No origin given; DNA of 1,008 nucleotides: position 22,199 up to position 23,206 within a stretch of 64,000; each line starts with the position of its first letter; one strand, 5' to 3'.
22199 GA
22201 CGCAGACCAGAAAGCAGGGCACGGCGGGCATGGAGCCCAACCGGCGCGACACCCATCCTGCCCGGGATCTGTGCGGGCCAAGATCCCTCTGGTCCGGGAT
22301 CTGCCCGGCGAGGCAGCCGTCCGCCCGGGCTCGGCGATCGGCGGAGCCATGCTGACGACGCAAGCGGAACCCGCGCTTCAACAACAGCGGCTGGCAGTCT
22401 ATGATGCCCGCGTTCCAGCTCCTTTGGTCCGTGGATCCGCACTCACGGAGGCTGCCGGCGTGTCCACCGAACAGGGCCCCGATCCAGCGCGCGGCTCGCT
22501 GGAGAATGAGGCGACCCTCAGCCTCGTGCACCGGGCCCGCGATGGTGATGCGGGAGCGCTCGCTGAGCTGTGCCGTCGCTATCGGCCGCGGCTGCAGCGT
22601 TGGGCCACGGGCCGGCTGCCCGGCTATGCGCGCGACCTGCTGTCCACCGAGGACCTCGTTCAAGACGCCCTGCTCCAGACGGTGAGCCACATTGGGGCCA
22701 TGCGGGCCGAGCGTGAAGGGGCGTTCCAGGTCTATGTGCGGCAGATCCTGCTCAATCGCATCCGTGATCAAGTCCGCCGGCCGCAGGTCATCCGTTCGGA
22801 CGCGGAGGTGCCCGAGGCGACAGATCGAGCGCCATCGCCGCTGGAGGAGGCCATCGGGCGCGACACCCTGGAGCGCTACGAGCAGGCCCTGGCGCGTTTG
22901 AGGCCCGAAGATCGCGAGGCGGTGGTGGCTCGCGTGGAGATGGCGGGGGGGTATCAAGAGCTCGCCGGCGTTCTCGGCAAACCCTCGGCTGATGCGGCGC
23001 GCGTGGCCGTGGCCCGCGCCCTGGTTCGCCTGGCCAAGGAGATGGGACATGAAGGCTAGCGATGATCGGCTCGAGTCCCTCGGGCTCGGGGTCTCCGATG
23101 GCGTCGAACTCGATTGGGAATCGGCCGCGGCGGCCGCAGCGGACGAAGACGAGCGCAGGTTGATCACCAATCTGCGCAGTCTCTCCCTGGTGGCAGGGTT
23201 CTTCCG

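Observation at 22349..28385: ECF sigma factor translationally coupled to a transmembrane Ser/Thr kinase, followed by a TPR-CHAT protease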

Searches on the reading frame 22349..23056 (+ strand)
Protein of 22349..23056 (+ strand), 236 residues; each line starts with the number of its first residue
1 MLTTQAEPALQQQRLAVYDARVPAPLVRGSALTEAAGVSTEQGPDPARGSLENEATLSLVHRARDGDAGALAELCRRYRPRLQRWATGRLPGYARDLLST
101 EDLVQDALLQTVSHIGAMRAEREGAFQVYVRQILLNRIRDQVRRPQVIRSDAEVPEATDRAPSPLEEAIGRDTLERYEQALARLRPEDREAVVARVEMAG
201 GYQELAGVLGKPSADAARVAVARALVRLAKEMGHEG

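Call 5: search_protein_families(library=pfam, proteins=[window:22349-23056:+], max_evalue=0.01)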
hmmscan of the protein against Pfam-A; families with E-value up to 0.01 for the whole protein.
window:22349-23056:+ (236 aa): 2 families
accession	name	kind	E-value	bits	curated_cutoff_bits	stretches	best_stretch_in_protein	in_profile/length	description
PF04542.20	Sigma70_r2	-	1.2e-08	35.1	24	1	75-144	2-67/71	Sigma-70 region 2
PF08281.18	Sigma70_r4_2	-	0.00038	20.5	25.7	1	175-228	2-54/54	Sigma-70, region 4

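Call 6: search_protein_families(library=ncbifam, proteins=[window:22349-23056:+], max_evalue=0.01)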
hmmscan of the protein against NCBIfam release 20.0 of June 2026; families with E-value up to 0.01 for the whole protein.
window:22349-23056:+ (236 aa): 47 families (the best 25 are shown)
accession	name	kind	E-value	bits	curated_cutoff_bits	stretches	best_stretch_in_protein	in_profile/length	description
NF007230.0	PRK09648.1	subfamily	8.2e-21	74.6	209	1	55-234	12-191/195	RNA polymerase sigma factor ShbA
TIGR02984.1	Sig-70_plancto1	subfamily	1e-19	70.8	183.75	1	63-230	1-186/189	RNA polymerase sigma-70 factor, Planctomycetaceae-specific subfamily 1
TIGR02937.1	sigma70-ECF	superfamily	8.3e-16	58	42.9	1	70-231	2-164/165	sigma-70 family RNA polymerase sigma factor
NF004113.0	PRK05602.1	equivalog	3.7e-14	52.8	208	1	48-209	24-179/211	RNA polymerase sigma factor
TIGR02983.1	SigE-fam_strep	subfamily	1.3e-13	51.1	141.55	1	68-233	5-159/162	SigE family RNA polymerase sigma factor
NF007225.0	PRK09643.1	equivalog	2.5e-12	46.9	190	1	54-233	12-183/204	RNA polymerase sigma factor SigM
TIGR02952.1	Sig70_famx2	equivalog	1.4e-11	44.6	206.45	1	59-232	1-170/170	ECF subfamily RNA polymerase sigma factor, BldN family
NF009166.1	PRK12513.1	equivalog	1.1e-10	41.6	206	1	54-214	7-169/193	RNA polymerase sigma factor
NF009176.0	PRK12524.1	equivalog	1.4e-09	38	264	1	58-209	15-162/196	RNA polymerase sigma factor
NF009164.0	PRK12511.1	equivalog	3.8e-09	36.3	185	1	94-230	25-159/182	RNA polymerase sigma factor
NF007229.0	PRK09647.1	equivalog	3.9e-09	36.2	265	1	67-227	42-199/220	RNA polymerase sigma factor SigE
NF007216.0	PRK09638.1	equivalog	5e-09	36.2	194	1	58-235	7-177/180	RNA polymerase sigma factor SigY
NF009165.0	PRK12512.1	equivalog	5e-09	36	198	1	57-234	10-181/184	RNA polymerase sigma factor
NF008888.0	PRK11922.1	equivalog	1.1e-08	35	204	1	51-227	12-193/231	RNA polymerase sigma factor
NF009190.0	PRK12538.1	equivalog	2.2e-08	34.1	303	1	38-199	33-187/233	RNA polymerase sigma factor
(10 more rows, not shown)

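Call 7: find_homologous_proteins(query=window:22349-23056:+)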
Query window:22349-23056:+ (236 aa): 2062 proteins with E <= 0.001 among 8000 candidates; the best 120 are listed.
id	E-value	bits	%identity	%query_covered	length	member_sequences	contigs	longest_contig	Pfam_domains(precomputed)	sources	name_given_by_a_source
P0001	8.5e-127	439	89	100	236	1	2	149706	PF04542.21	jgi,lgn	-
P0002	5.7e-119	414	99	84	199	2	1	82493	PF04542.21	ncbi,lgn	-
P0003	1.5e-107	376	78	98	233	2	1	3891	PF04542.21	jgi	jgi:RNA polymerase sigma factor (sigma-70 family)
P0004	1.2e-88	315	83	78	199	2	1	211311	PF04542.21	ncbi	-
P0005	5.7e-81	290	59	99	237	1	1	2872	PF04542.21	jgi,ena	-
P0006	2.9e-80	287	67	95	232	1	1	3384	PF04542.21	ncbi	-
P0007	5.5e-80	286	75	78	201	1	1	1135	PF04542.21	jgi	jgi:RNA polymerase sigma-70 factor (ECF subfamily)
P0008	8.4e-80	286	62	99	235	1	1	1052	PF04542.21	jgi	jgi:RNA polymerase sigma-70 factor (ECF subfamily)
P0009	3.2e-79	284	73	79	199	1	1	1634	PF04542.21,PF08281.19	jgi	jgi:RNA polymerase sigma-70 factor (ECF subfamily)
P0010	8.8e-79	282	75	78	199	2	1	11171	PF04542.21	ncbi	-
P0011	2.2e-78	281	71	82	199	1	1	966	PF04542.21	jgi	jgi:RNA polymerase sigma-70 factor (ECF subfamily)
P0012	2.9e-77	278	74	78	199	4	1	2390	PF04542.21,PF08281.19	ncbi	-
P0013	3.0e-77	277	74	78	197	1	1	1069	PF04542.21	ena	-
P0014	2.1e-76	275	70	78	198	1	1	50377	PF04542.21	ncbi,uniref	ncbi:RNA polymerase sigma factor [Candidatus Eisenbacteria bacterium]|uniref:RNA polymerase sigma fa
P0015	2.8e-76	274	63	89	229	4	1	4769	PF04542.21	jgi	jgi:RNA polymerase sigma-70 factor (ECF subfamily)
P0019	7.4e-75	270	72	79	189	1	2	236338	PF04542.21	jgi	jgi:RNA polymerase sigma-70 factor, ECF subfamily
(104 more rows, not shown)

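Call 9: find_encoding_contigs(protein=P0004, flank=8000, max_places=2)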
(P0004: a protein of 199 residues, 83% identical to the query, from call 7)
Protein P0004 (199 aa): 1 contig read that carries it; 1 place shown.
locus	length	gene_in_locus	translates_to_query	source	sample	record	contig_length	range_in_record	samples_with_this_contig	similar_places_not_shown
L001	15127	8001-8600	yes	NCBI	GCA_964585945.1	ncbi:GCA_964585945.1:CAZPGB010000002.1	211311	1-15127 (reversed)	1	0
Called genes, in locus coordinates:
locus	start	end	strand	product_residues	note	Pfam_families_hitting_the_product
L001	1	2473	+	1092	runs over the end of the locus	PF13860:FlgD_ig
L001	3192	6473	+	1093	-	PF13860:FlgD_ig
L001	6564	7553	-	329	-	PF01926:MMR_HSR1, PF02421:FeoB_N, PF02824:TGS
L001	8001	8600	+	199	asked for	PF04542:Sigma70_r2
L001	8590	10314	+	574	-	PF00069:Pkinase, PF07714:PK_Tyr_Ser-Thr, PF17667:Pkinase_fungal (weak), PF14326:DUF4384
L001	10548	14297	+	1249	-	PF08126:Propeptide_C25, PF01364:Peptidase_C25, PF02369:Big_1 (weak), PF06119:NIDO (faint), PF13860:FlgD_ig (weak)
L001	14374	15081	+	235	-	PF02308:MgtC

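Call 10: find_encoding_contigs(protein=P0014, flank=8000, max_places=2)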
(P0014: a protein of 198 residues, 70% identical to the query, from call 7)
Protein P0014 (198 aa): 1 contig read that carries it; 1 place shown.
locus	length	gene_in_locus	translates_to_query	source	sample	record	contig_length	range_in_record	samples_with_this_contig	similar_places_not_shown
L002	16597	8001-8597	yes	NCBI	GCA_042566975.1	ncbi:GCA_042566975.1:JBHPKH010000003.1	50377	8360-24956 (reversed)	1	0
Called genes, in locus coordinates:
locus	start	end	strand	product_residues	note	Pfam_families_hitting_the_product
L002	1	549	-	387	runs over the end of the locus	PF20539:DUF6754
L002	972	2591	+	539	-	PF13429:TPR_15 (weak), PF23914:TPR_CcmH_CycH, PF25063:ARM_TT21_C (weak), PF13371:TPR_9 (weak), PF13432:TPR_16, PF14559:TPR_19, PF13432:TPR_16, PF13414:TPR_11, +20 more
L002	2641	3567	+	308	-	PF04015:DUF362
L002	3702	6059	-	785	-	PF08126:Propeptide_C25 (weak), PF01364:Peptidase_C25, PF13860:FlgD_ig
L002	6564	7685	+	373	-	-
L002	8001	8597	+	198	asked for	PF04542:Sigma70_r2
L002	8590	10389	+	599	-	PF00069:Pkinase, PF07714:PK_Tyr_Ser-Thr, PF14326:DUF4384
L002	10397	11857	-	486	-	PF02310:B12-binding, PF04055:Radical_SAM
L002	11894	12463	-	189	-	-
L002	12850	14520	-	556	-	-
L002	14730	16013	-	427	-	PF13229:Beta_helix, PF02415:Chlam_PMP (faint), PF13229:Beta_helix (weak)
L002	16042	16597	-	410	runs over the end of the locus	PF22842:Pel9A-like_beta_helix (weak), PF13229:Beta_helix, PF02415:Chlam_PMP (faint), PF13229:Beta_helix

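Call 11: find_encoding_contigs(protein=P0019, flank=8000, max_places=2)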
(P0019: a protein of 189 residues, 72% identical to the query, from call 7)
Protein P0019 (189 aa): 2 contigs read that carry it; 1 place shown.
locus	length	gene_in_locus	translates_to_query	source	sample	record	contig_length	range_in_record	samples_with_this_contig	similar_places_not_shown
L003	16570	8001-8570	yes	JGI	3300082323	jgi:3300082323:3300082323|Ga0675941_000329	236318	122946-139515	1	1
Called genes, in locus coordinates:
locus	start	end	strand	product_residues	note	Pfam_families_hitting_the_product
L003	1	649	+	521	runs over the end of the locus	PF13620:CarboxypepD_reg (faint)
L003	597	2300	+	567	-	-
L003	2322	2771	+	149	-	-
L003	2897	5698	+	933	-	-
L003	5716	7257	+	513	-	PF13734:Inhibitor_I69 (weak), PF01640:Peptidase_C10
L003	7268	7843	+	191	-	PF13860:FlgD_ig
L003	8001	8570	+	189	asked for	PF04542:Sigma70_r2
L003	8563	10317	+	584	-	PF03109:ABC1 (faint), PF00069:Pkinase, PF07714:PK_Tyr_Ser-Thr, PF01636:APH (faint), PF14326:DUF4384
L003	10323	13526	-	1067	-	PF13424:TPR_12 (weak), PF17874:TPR_MalT, PF13424:TPR_12, PF24885:TPR_NPHP3 (weak), PF13424:TPR_12, PF24885:TPR_NPHP3, PF13424:TPR_12, PF12770:CHAT, +10 more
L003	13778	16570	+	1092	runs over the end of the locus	PF13860:FlgD_ig, PF18962:Por_Secre_tail (weak)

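Call 27: find_related_loci(query=A1, collection=genome_contigs, flank=10000)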
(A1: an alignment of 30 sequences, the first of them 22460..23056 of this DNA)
Query A1 (199 aa) in genome_contigs; peptide patterns used: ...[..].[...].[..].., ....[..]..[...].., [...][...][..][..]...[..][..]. (x = any residue, [..] = any of these).
600 stretches matched a pattern (row limit reached: there are more); 219 encode a relative of the query (tblastn E <= 1e-3); the best 80 are kept; 80 distinct loci.
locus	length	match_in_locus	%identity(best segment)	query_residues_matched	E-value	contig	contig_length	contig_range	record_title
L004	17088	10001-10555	83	14-198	7e-95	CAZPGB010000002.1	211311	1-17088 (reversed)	MAG TPA_asm: uncultured bacterium isolate SRP141376_co4_320 genome assembly, contig: NODE_41_length_211311_cov_38.927391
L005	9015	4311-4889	70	7-198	7e-80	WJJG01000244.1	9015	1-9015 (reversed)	MAG: Candidatus Eisenbacteria bacterium isolate Bin_233 k141_2730637, whole genome shotgun sequence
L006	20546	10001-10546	69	17-198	1e-78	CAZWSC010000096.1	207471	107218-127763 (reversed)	MAG TPA_asm: uncultured bacterium isolate SRP067234_co1_342 genome assembly, contig: k99_499585, whole genome shotgun se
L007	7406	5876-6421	68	17-198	1e-77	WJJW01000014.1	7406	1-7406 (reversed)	MAG: Candidatus Eisenbacteria bacterium isolate Bin_251 k141_97607, whole genome shotgun sequence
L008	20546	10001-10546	70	17-198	2e-75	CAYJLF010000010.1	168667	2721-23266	MAG TPA_asm: uncultured bacterium isolate ERP124720_co1_184 genome assembly, contig: NODE_105_length_168667_cov_13.23771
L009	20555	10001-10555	59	15-198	4e-62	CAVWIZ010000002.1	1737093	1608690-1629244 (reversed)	MAG: uncultured Acidobacteriota bacterium isolate MFD02242.bin.2.28 genome assembly, contig: contig_17922, whole genome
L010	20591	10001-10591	56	2-196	5e-61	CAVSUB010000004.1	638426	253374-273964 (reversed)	MAG: uncultured Acidobacteriota bacterium isolate MFD06298.bin.1.233 genome assembly, contig: contig_27214, whole genome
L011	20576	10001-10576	55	8-198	5e-60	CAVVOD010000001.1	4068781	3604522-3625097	MAG: uncultured Acidobacteriota bacterium isolate MFD04212.bin.1.190 genome assembly, contig: contig_44, whole genome sh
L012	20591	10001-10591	54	2-198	1e-59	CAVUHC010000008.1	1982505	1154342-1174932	MAG: uncultured Acidobacteriota bacterium isolate MFD02242.bin.2.68 genome assembly, contig: contig_948, whole genome sh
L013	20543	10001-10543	55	17-196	1e-58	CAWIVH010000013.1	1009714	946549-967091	MAG: uncultured Acidobacteriota bacterium isolate MFD02979.bin.1.204 genome assembly, contig: contig_32051, whole genome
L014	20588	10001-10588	53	2-198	1e-58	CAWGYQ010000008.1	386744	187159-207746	MAG: uncultured Acidobacteriota bacterium isolate MFD02360.bin.1.179 genome assembly, contig: contig_37332, whole genome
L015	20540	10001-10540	54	17-195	2e-58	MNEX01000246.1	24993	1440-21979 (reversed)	MAG: Acidobacteria bacterium 13_1_40CM_65_14 13_1_40cm_scaffold_696, whole genome shotgun sequence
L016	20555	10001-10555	56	15-198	4e-58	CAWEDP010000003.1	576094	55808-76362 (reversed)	MAG: uncultured Acidobacteriota bacterium isolate MFD04944.bin.2.37 genome assembly, contig: contig_29310, whole genome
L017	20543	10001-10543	57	17-196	7e-58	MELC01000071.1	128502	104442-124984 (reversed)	MAG: Acidobacteria bacterium RIFCSPLOWO2_12_FULL_66_21 rifcsplowo2_12_scaffold_540, whole genome shotgun sequence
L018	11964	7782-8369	55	8-198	4e-58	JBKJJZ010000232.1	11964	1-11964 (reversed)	MAG: Vicinamibacterales bacterium isolate ant_bin.222 k117_4391317, whole genome shotgun sequence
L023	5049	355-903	58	14-195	3e-57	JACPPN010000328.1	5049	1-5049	MAG: Acidobacteria bacterium isolate NC_groundwater_628_Ag_B-0.1um_65_34 B_1_S1_Biohub_coassembly_k141_4500590, whole ge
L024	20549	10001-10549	55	17-198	4e-57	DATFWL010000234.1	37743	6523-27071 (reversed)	MAG TPA_asm: Vicinamibacterales bacterium isolate SMAG_U9489 k141_10972891, whole genome shotgun sequence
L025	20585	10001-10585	56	2-198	4e-57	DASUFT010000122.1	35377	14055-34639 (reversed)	MAG TPA_asm: Candidatus Polarisedimenticolaceae bacterium isolate SMAG_U1386 k141_778785, whole genome shotgun sequence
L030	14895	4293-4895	50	3-199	4e-56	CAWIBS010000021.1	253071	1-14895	MAG: Vicinamibacterales bacterium isolate MFD09267.bin.2.322 genome assembly, contig: contig_28359, whole genome shotgun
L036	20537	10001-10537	59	18-195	8e-56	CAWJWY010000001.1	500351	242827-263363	MAG: uncultured Acidobacteriota bacterium isolate MFD01275.bin.2.31 genome assembly, contig: contig_10378, whole genome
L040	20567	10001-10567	54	6-198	4e-55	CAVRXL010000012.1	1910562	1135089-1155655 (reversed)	MAG: uncultured Acidobacteriota bacterium isolate MFD06229.bin.1.246 genome assembly, contig: contig_8661, whole genome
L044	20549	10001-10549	53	15-196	9e-55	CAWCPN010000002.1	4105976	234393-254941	MAG: uncultured Acidobacteriota bacterium isolate MFD04944.bin.1.75 genome assembly, contig: contig_2100, whole genome s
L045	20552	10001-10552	53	17-197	9e-55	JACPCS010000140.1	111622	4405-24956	MAG: Acidobacteria bacterium isolate NC_groundwater_289_Ag_S-0.65um_68_18 S6_GD2017_2_S65_scaffold_750, whole genome sho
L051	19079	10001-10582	52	7-195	2e-54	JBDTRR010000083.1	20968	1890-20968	MAG: Acidobacteriota bacterium isolate cluster3_bin.251 NODE_8732_length_20968_cov_15.623488, whole genome shotgun seque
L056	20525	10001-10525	55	19-195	3e-54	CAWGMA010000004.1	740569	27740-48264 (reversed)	MAG: Candidatus Eisenbacteria bacterium isolate MFD09779.bin.1.77 genome assembly, contig: contig_43859, whole genome sh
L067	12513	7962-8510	56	15-196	2e-53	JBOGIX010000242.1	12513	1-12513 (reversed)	MAG: Vicinamibacterales bacterium isolate SC-S_metawrap_bin.101 k127_6050233, whole genome shotgun sequence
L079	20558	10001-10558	53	7-193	3e-53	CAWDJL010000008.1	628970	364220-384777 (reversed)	MAG: uncultured Acidobacteriota bacterium isolate MFD00962.bin.1.9 genome assembly, contig: contig_32072, whole genome s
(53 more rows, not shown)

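Call 31: search_protein_families(library=pfam, proteins=[L016:8538-9833:-, L036:8548-9801:-, L051:8258-9604:-, L067:5937-7724:-, L010:8455-9657:-, L009:8416-9528:-, L006:12409-16005:+, L056:14423-17818:-, L056:305-3289:-, L036:8167-8526:-], max_evalue=0.01)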
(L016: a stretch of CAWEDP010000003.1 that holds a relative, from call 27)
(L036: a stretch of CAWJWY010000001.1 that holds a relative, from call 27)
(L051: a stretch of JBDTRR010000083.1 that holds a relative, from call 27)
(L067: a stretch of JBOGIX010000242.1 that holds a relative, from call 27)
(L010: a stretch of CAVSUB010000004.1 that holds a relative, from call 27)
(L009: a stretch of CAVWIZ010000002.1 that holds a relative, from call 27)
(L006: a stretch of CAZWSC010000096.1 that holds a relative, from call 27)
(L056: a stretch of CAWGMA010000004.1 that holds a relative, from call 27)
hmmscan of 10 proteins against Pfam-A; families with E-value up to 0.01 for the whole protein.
L016:8538-9833:- (431 aa): 1 family
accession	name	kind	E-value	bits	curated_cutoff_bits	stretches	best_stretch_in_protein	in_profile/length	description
PF03415.19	Peptidase_C11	-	1.2e-17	65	25.8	1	41-224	1-182/359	Clostripain family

L036:8548-9801:- (417 aa): 1 family
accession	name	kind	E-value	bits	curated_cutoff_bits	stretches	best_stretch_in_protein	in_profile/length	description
PF03415.19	Peptidase_C11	-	2e-12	47.8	25.8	1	82-244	31-189/359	Clostripain family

L051:8258-9604:- (448 aa): 1 family
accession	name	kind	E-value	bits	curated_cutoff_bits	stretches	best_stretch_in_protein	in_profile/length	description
PF03415.19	Peptidase_C11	-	9.5e-20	71.9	25.8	1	80-231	59-212/359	Clostripain family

L067:5937-7724:- (595 aa): 1 family
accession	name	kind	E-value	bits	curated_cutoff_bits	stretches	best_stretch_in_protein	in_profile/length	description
PF03415.19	Peptidase_C11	-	3.1e-23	83.4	25.8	1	135-348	61-256/359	Clostripain family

L010:8455-9657:- (400 aa): 1 family
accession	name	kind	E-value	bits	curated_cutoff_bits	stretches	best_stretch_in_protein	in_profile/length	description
PF03415.19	Peptidase_C11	-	1.2e-27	97.9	25.8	1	33-298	7-273/359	Clostripain family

L009:8416-9528:- (370 aa): 1 family
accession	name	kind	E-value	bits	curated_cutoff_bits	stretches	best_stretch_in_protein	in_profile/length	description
PF03415.19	Peptidase_C11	-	3.5e-28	99.6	25.8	1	17-283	1-279/359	Clostripain family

L006:12409-16005:+ (1198 aa): 7 families
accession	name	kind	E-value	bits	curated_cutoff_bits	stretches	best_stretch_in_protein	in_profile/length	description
PF03461.20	TRCF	-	4.7e-25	88.2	25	1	1063-1148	2-87/95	TRCF domain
PF00270.35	DEAD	-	7.2e-24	84.8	26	1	663-824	1-164/167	DEAD/DEAH box helicase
PF17757.6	UvrB_inter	-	5.1e-20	71.8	22.9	1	170-254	3-88/91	UvrB interaction domain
PF02559.22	CarD_TRCF_RID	-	1.1e-19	70.7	23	1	539-594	2-57/57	CarD-like/TRCF RID domain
PF00271.37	Helicase_C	-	9.3e-19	68.2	23.5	1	863-967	10-109/110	Helicase conserved C-terminal domain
PF04851.21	ResIII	-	2e-08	34.7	22.5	1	664-819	6-162/164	Type III restriction enzyme, res subunit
PF22590.2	Cas3-like_C_2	-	0.00097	19.8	27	1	871-968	3-105/106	CRISPR-associated nuclease/helicase Cas3, C-terminal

L056:14423-17818:- (1131 aa): 13 families
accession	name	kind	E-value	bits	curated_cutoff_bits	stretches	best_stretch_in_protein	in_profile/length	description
PF14684.11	Tricorn_C1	-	1.3e-26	92.7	24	1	706-764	1-59/59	Tricorn protease C1 domain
PF03572.23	Peptidase_S41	-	9e-26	90.9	24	1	912-1067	1-165/165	Peptidase family S41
PF14685.13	PDZ_Tricorn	-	8.5e-24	83.8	25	1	787-869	1-81/88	Tricorn protease PDZ domain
PF07676.18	PD40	-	5.6e-18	64.8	20.9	1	60-86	2-28/38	WD40-like Beta Propeller Repeat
PF25174.1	Beta-prop_THOC3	-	3.9e-10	39.6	305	1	356-499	9-146/272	THOC3 beta-propeller domain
PF12894.13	ANAPC4_WD40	-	3.8e-06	27.5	22.9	1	408-476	8-73/91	Anaphase-promoting complex subunit 4 WD40 domain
PF23414.1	Beta-prop_EML_2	-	4.2e-06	26.8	90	1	372-459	17-103/266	Echinoderm microtubule-associated protein second beta-propeller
PF00930.27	DPPIV_N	-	9.3e-06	25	22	0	435-472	98-135/354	Dipeptidyl peptidase IV (DPP IV) N-terminal region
PF24807.1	WD40_CDC20-Fz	-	1.1e-05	25.4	200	1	321-455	21-153/292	CDC20/Fizzy WD40 domain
PF00400.38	WD40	-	0.00074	20.4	27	0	440-453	14-27/39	WD domain, G-beta repeat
PF17820.7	PDZ_6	-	0.0018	18.4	27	1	828-865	16-53/54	PDZ domain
PF25168.1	Beta-prop_WDR36-Utp21_2nd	-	0.0094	15.7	84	0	396-453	199-256/335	WDR36/Utp21 second beta-propeller domain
PF24817.1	WD40_WDHD1_1st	-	0.0097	15.6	109.9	0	355-454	184-282/291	WDHD1 first WD40 domain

L056:305-3289:- (994 aa): 8 families
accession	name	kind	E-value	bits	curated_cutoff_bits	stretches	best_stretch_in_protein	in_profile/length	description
PF12770.12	CHAT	-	6.3e-62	210.1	24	1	729-987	4-288/289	CHAT domain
PF13424.12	TPR_12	-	3.1e-12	46.9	30.1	2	192-257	4-71/77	Tetratricopeptide repeat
PF00515.34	TPR_1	-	1.4e-06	28.3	27.8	0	196-218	6-28/34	Tetratricopeptide repeat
PF14938.12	SNAP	-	2.4e-06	27.7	25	1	128-260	52-184/282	Soluble NSF attachment protein, SNAP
PF13181.12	TPR_8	-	1e-05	25.8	25.7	0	235-256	5-26/34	Tetratricopeptide repeat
PF10345.15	Cohesin_load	-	6.1e-05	22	25.8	1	167-297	75-207/585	Cohesin loading factor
PF12968.13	DUF3856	-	7.2e-05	23.2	27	0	302-345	46-89/143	Domain of Unknown Function (DUF3856)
PF07719.23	TPR_2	-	0.00073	19.9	27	0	196-219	6-29/34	Tetratricopeptide repeat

L036:8167-8526:- (119 aa): 0 families
